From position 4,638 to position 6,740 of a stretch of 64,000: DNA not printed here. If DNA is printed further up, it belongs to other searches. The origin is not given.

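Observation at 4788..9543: Orphan two-gene cassette: stand-alone A-T-C NRPS-like enzyme plus an FkbH-like loader, wedged between mutT and effector-like genes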

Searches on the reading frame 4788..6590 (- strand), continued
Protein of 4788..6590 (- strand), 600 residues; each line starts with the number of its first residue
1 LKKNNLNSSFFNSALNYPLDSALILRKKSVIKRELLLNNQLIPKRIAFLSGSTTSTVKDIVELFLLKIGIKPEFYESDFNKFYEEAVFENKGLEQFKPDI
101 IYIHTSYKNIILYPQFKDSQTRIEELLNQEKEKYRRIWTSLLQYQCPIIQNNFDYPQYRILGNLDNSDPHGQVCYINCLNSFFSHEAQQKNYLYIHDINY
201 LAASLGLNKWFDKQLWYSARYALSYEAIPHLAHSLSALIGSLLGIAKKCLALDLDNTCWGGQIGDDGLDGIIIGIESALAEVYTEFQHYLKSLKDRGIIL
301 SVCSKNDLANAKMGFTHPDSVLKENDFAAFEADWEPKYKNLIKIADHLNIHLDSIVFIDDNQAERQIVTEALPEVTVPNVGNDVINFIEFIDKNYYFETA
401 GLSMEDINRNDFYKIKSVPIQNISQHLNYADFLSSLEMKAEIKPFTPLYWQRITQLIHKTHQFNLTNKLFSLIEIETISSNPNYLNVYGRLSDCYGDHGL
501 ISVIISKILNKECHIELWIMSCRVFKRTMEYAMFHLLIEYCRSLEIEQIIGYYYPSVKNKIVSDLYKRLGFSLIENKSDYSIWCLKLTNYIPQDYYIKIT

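Call 23: search_solved_structures(query=window:4788-6590:-, max_evalue=1, show_alignments=2)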
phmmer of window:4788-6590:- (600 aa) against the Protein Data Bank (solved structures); distinct sequences matched with E-value up to 1: 2.
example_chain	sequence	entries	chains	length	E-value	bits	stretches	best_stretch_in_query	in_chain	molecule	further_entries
3slr_A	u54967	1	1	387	6.3e-50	173.6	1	40-403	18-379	uncharacterized protein BF1531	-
1wyd_A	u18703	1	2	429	0.17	13.6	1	15-94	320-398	hypothetical aspartyl-tRNA synthetase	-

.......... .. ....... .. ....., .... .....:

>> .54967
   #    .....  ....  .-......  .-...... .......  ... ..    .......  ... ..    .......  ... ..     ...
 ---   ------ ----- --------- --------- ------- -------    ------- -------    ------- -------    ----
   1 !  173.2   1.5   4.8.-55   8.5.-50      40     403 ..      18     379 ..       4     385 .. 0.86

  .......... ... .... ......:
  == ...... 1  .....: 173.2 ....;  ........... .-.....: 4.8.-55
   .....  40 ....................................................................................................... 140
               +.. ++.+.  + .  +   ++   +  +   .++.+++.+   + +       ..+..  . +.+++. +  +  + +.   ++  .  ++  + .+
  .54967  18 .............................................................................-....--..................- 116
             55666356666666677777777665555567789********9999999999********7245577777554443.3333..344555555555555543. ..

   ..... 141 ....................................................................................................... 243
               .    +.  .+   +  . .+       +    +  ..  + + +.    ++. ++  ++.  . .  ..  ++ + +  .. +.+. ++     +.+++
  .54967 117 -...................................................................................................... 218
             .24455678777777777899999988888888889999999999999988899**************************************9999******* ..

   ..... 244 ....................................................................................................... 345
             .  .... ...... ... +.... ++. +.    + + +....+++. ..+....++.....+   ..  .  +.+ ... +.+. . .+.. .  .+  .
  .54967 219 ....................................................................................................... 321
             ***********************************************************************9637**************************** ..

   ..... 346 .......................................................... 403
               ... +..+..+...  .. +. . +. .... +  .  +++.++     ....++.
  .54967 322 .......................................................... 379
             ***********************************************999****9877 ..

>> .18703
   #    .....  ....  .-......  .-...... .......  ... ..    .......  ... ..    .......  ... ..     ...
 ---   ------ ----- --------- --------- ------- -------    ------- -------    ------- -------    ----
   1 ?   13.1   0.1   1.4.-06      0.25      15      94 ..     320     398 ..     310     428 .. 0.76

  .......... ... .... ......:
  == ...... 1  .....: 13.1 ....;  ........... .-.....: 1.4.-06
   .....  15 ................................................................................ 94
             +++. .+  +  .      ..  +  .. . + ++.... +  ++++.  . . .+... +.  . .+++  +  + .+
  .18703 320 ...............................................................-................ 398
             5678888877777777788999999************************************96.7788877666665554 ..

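Call 52: find_encoding_contigs(protein=P0062, flank=10000, max_places=2)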
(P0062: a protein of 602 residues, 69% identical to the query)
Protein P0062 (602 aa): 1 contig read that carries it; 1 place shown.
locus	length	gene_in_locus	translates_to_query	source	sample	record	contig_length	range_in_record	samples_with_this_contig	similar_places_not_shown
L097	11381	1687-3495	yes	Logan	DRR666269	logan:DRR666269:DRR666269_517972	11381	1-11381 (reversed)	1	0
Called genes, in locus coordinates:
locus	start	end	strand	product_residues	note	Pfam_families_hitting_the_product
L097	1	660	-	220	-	?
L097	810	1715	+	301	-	PF13489:Methyltransf_23, PF13847:Methyltransf_31, PF08241:Methyltransf_11, PF08242:Methyltransf_12, PF13649:Methyltransf_25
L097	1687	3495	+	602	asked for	PF21211:FkbH_N, PF00702:Hydrolase (faint)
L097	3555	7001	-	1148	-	PF17757:UvrB_inter, PF21132:MFD_D3, PF02559:CarD_TRCF_RID, PF00270:DEAD, PF04851:ResIII, PF00271:Helicase_C, PF03461:TRCF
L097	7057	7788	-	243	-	PF08975:2H-phosphodiest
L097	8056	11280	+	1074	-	-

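Call 69: find_related_loci(query=P0065, collection=metagenome_contigs, flank=10000)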
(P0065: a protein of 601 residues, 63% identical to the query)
Query P0065 (601 aa) in metagenome_contigs; peptide patterns used: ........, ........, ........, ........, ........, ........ (x = any residue, [..] = any of these).
159 stretches matched a pattern; 1 encode a relative of the query (tblastn E <= 1e-3); 1 distinct loci.
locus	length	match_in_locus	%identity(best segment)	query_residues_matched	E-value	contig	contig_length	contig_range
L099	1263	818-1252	43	16-158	1e-39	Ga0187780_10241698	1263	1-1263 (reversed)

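Call 75: search_protein_families(library=pfam, proteins=[L090:11803-12048:+, L092:6800-7045:+, L090:9082-10011:+, L092:8551-9972:+, L094:13152-14144:+], max_evalue=1)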
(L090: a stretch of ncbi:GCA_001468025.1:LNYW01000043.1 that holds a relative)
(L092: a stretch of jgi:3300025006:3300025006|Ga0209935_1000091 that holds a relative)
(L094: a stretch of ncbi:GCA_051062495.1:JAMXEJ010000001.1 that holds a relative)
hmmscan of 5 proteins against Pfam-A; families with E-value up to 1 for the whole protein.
L090:11803-12048:+ (82 aa): 1 family
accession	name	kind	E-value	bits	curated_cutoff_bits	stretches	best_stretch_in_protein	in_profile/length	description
PF00550.31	PP-binding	-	0.00065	20.3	20.8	1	9-75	2-67/67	Phosphopantetheine attachment site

L092:6800-7045:+ (82 aa): 1 family
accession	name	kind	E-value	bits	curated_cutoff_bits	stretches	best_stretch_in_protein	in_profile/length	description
PF00550.31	PP-binding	-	0.00068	20.3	20.8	1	39-76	29-66/67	Phosphopantetheine attachment site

L090:9082-10011:+ (310 aa): 11 families
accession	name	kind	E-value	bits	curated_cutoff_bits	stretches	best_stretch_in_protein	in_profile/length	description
PF08241.18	Methyltransf_11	-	5.3e-16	59.5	21.2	1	146-245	1-94/95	Methyltransferase domain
PF13489.12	Methyltransf_23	-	1e-14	55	27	1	138-249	18-119/164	Methyltransferase domain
PF13847.12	Methyltransf_31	-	4e-14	53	27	1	142-250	4-113/145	Methyltransferase domain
PF08242.18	Methyltransf_12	-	1.8e-13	51.5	30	1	146-242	1-96/98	Methyltransferase domain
PF13649.12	Methyltransf_25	-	4.5e-13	50.2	27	1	146-239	2-94/97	Methyltransferase domain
PF05175.20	MTS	-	0.0074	16.4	23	1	131-217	21-104/170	Methyltransferase small domain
PF02390.23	Methyltransf_4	-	0.01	15.8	24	1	145-216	5-77/173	Putative methyltransferase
PF05724.17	TPMT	-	0.093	12.8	26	1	167-215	61-120/218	Thiopurine S-methyltransferase (TPMT)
PF12847.13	Methyltransf_18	-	0.12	12.9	27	1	145-217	18-88/151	Methyltransferase domain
PF07021.18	MetW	-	0.16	12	21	1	206-240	70-104/193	Methionine biosynthesis protein MetW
PF06896.17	Phage_TAC_3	-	0.17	13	22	0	16-62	61-106/117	Phage tail assembly chaperone proteins, TAC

L092:8551-9972:+ (474 aa): 0 families

L094:13152-14144:+ (331 aa): 0 families
